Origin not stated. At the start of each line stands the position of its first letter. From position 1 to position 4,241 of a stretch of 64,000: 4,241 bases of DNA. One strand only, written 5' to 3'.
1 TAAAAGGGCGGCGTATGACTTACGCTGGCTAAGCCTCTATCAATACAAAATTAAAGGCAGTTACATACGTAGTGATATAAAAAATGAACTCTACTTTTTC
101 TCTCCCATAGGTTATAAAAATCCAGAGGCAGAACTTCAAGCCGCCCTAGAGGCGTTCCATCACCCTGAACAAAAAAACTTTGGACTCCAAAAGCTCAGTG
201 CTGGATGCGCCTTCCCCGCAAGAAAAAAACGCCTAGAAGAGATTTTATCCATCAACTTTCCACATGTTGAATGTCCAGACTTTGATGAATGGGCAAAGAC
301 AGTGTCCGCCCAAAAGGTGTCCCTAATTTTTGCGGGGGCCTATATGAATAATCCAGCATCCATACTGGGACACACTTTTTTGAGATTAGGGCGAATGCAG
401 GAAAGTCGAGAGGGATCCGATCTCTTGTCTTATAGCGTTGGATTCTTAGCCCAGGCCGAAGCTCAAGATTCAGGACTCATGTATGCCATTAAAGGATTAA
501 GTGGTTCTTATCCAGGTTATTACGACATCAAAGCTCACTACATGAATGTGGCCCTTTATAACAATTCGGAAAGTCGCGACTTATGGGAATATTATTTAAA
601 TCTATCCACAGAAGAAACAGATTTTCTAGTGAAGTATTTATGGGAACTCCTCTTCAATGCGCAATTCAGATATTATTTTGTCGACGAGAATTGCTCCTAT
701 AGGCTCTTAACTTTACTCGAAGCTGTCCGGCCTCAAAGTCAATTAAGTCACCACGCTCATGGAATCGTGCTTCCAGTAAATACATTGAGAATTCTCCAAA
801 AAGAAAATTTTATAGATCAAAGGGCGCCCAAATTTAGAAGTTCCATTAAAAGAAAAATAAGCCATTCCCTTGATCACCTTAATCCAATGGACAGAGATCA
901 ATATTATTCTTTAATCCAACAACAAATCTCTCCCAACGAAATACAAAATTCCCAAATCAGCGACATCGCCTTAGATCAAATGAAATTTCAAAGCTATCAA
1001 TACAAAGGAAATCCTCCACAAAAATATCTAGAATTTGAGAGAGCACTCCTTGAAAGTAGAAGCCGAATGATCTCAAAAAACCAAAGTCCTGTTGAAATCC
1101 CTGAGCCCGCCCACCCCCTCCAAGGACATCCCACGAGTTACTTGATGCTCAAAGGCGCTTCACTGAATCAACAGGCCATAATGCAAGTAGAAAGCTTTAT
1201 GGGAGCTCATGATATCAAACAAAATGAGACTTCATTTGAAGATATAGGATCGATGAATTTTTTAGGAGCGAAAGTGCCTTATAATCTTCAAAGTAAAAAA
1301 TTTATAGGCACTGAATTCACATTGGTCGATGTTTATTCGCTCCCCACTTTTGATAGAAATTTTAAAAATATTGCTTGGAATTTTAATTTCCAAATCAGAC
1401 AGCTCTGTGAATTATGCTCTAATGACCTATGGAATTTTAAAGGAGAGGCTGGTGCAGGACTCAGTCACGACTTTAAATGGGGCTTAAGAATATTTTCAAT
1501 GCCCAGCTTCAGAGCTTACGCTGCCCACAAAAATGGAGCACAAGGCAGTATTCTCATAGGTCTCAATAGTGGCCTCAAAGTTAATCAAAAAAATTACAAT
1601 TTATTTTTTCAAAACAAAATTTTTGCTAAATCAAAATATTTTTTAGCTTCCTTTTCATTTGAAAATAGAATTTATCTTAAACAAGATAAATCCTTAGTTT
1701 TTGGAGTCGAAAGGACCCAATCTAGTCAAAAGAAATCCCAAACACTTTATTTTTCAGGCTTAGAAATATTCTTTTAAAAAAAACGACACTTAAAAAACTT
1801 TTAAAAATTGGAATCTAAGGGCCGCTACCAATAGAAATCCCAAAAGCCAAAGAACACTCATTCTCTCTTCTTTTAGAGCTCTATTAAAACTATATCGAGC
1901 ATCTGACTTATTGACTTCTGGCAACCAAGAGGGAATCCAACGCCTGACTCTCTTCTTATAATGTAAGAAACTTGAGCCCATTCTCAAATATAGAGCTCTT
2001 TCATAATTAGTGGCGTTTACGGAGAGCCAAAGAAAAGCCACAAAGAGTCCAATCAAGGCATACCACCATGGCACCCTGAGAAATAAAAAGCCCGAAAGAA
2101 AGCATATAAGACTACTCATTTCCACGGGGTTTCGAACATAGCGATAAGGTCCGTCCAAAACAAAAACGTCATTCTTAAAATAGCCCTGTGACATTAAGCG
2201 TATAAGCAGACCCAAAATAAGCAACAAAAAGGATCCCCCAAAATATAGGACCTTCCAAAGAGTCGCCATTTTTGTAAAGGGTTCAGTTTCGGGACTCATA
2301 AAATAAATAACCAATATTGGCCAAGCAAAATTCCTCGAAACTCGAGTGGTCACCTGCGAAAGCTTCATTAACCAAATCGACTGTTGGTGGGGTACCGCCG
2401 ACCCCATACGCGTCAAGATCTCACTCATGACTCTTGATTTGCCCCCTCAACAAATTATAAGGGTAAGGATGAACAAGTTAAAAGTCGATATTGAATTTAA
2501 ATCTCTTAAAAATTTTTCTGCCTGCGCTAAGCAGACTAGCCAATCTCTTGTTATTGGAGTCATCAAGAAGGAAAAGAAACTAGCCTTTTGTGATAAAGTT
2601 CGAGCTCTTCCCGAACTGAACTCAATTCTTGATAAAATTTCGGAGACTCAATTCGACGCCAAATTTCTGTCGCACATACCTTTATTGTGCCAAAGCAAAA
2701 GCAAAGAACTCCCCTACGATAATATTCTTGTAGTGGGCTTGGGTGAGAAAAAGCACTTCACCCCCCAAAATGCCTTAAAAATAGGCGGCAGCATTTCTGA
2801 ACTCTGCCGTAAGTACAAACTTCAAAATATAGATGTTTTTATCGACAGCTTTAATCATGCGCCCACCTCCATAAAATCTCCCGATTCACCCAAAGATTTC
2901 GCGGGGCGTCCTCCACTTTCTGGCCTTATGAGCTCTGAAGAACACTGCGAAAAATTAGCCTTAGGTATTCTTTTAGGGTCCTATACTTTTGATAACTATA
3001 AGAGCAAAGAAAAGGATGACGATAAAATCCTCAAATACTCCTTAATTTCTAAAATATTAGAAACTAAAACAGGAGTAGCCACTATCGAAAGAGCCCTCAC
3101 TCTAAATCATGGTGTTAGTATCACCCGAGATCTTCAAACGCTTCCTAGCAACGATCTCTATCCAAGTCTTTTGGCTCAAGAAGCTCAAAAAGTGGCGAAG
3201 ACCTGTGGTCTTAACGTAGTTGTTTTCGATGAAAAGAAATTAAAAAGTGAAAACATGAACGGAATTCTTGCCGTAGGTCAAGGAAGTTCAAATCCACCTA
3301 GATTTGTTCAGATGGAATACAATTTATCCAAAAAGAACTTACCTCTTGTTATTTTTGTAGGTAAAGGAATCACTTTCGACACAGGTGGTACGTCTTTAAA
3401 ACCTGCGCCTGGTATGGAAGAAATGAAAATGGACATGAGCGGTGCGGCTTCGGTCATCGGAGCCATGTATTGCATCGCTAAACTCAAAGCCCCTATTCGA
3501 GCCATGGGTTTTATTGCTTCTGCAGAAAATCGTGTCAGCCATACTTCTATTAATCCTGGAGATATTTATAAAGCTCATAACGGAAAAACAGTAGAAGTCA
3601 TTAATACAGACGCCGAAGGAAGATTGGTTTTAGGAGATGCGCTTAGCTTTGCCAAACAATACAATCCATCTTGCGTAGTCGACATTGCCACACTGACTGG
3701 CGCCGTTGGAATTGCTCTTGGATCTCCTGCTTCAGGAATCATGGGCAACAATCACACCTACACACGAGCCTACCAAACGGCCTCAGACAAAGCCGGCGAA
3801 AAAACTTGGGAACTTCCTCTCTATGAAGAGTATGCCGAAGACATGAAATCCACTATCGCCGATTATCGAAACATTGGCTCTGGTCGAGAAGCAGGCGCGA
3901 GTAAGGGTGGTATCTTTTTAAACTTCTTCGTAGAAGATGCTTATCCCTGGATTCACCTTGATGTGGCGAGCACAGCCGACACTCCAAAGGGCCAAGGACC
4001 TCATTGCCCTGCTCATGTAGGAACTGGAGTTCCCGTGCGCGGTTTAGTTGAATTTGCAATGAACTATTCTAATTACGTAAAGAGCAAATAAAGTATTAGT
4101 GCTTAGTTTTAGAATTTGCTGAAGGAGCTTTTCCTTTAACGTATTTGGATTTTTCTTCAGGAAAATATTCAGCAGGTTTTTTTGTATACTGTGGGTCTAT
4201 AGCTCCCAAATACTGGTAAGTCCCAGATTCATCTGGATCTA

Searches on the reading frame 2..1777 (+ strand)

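Call 45: search_protein_families(library=pfam, proteins=[window:2-1777:+], max_evalue=0.00001)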
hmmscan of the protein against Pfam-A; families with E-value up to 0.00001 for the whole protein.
window:2-1777:+ (591 aa): 3 families
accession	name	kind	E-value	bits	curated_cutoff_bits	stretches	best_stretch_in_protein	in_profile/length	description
PF13387.12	Lnb_N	-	1.4e-45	155.4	22.2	1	94-267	2-174/175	Lnb N-terminal periplasmic domain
PF25222.1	DUF7840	-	3.8e-16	59.9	27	1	370-580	2-215/224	Domain of unknown function (DUF7840)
PF25225.1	DUF7843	-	3.4e-12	47.1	25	1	8-79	8-77/79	Domain of unknown function (DUF7843)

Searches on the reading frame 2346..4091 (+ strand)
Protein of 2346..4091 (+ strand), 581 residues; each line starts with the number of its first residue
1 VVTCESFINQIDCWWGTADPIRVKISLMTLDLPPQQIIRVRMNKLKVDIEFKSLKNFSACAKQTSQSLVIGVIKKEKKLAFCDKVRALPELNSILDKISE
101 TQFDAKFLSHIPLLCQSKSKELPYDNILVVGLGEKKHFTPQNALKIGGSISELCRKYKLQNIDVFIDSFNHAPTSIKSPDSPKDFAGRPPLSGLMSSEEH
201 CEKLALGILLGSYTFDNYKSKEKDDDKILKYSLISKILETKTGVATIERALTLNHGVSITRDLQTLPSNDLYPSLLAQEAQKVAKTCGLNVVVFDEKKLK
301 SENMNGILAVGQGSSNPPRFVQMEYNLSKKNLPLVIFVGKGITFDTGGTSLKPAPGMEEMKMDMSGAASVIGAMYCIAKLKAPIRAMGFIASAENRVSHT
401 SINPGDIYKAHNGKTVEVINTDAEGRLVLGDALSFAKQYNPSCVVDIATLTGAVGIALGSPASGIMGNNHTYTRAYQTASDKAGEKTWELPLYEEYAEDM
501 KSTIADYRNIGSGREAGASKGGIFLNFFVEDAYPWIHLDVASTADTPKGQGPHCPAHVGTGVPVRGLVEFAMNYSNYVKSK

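Call 45: search_protein_families(library=pfam, proteins=[window:2346-4091:+], max_evalue=0.00001)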
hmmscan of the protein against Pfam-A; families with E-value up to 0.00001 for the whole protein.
window:2346-4091:+ (581 aa): 2 families
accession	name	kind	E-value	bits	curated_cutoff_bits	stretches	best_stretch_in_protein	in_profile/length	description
PF00883.26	Peptidase_M17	-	1e-111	373.6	25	1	259-568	2-310/310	Cytosol aminopeptidase family, catalytic domain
PF02789.23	Peptidase_M17_N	-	1.1e-10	42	23.4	0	123-170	51-98/129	Cytosol aminopeptidase family, N-terminal domain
